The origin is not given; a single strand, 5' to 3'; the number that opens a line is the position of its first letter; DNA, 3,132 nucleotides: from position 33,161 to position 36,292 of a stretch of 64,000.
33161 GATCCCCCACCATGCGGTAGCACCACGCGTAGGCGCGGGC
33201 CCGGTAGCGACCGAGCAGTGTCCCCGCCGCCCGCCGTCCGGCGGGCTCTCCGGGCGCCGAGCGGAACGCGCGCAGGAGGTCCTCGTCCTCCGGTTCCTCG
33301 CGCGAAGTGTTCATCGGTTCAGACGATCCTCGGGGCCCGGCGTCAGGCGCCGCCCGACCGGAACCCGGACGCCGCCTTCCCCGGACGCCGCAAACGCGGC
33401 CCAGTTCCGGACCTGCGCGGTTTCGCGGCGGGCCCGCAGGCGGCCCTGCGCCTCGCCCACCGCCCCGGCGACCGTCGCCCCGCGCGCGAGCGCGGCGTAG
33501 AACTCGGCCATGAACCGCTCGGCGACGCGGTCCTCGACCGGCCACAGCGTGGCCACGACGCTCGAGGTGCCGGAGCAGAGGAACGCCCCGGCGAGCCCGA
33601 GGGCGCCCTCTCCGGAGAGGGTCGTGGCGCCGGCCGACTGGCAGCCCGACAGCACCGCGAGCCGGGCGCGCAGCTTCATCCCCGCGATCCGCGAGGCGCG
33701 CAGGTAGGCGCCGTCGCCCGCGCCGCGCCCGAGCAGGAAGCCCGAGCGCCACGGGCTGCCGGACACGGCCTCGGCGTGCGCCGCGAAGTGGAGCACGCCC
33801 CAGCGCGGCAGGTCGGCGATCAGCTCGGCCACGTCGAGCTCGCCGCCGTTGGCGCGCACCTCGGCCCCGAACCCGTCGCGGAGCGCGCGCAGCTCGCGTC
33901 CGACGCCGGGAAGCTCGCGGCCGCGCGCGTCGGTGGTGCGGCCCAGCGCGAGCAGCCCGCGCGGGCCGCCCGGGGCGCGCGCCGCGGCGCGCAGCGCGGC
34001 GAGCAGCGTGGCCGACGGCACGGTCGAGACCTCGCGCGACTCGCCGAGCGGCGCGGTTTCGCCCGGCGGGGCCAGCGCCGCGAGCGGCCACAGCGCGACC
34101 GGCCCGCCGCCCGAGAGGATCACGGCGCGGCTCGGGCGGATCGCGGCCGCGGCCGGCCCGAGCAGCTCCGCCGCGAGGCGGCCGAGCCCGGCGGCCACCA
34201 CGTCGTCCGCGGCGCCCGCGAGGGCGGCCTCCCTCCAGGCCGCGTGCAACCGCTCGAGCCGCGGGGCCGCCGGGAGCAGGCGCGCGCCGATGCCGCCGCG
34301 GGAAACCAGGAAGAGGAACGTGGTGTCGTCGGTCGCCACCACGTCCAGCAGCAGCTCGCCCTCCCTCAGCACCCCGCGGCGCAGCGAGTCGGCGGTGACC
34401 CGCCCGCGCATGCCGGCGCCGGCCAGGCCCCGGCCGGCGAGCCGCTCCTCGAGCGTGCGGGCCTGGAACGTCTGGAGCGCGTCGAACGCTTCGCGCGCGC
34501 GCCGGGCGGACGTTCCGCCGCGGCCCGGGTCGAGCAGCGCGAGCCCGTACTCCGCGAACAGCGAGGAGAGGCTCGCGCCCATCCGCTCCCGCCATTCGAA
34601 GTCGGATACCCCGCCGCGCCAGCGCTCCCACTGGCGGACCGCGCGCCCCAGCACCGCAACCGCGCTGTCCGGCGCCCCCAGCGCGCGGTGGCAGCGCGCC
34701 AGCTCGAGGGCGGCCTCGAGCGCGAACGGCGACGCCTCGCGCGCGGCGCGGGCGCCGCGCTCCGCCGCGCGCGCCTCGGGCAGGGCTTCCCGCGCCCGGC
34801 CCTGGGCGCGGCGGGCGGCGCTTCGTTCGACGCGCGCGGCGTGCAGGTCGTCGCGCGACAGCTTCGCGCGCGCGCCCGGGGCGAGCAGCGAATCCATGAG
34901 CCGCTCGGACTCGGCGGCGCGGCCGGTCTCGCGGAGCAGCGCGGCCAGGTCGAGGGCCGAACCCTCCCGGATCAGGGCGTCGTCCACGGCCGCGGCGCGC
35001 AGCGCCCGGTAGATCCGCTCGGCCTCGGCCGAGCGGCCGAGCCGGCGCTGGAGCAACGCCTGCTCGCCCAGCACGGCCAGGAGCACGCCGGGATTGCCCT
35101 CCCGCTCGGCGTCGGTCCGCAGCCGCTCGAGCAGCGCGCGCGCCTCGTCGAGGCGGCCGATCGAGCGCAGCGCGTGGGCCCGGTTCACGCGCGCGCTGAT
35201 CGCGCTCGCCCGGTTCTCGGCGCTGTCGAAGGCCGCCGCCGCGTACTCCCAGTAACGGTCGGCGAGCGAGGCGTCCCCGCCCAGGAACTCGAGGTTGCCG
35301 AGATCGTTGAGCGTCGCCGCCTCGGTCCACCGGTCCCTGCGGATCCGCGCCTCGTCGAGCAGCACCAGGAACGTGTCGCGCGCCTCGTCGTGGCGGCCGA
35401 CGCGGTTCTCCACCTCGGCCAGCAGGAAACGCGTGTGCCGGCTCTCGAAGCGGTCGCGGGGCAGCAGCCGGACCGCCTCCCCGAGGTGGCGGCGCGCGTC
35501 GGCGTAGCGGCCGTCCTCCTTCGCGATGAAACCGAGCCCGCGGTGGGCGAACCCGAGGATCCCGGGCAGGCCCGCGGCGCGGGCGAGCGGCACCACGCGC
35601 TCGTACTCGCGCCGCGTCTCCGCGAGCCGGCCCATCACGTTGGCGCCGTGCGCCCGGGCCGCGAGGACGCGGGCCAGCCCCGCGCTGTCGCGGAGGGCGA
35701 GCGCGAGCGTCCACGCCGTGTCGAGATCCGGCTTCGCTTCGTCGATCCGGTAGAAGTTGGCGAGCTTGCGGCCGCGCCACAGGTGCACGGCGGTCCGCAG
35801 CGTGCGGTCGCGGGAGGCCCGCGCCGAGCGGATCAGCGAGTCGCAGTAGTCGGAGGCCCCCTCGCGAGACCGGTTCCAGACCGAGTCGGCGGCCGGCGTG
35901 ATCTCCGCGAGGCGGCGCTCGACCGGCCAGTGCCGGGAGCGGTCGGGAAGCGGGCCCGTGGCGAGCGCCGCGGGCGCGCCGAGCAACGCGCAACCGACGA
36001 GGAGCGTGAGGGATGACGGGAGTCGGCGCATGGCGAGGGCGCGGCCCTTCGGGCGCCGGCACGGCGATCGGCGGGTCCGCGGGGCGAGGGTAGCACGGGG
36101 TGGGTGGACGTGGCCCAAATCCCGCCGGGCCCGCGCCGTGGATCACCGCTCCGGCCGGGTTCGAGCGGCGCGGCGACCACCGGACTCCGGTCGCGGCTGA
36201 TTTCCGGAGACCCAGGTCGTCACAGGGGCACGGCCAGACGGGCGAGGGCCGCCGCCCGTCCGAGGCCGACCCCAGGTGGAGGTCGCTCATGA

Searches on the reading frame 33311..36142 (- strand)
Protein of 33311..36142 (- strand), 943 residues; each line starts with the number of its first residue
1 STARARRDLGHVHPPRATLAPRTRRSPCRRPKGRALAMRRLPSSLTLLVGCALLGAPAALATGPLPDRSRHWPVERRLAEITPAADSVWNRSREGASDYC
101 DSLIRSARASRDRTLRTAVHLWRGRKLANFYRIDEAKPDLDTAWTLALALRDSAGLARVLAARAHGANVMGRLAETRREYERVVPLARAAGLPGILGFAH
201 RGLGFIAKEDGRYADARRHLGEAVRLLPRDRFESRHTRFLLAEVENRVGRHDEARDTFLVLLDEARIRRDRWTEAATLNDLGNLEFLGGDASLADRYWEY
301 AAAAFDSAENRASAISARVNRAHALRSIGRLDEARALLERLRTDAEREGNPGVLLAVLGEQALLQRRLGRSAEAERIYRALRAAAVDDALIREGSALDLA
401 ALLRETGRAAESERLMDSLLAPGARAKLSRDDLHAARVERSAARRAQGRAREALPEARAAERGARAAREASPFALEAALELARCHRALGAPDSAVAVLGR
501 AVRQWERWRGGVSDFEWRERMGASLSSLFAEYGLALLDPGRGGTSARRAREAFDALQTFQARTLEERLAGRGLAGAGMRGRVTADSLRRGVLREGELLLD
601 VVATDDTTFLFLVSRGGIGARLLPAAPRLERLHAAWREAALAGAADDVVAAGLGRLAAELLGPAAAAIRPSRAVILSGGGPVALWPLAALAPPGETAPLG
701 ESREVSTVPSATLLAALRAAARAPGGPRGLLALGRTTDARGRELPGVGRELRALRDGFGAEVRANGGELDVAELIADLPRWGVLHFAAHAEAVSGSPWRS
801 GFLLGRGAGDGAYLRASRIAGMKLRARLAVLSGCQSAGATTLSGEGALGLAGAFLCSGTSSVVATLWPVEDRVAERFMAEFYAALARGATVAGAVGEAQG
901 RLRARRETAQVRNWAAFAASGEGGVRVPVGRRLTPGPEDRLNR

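Call 65: search_protein_families(library=pfam, proteins=[window:33311-36142:-], max_evalue=0.0001)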
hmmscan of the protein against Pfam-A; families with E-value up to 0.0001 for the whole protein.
window:33311-36142:- (943 aa): 3 families
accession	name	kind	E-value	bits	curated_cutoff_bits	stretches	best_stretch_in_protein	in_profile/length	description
PF12770.12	CHAT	-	4.7e-51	174.4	24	1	655-922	6-289/289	CHAT domain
PF13424.12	TPR_12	-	7.6e-15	55.3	30.1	1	315-381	3-71/77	Tetratricopeptide repeat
PF03568.22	Peptidase_C50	-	2.5e-05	24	27.8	1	804-872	327-393/395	Peptidase family C50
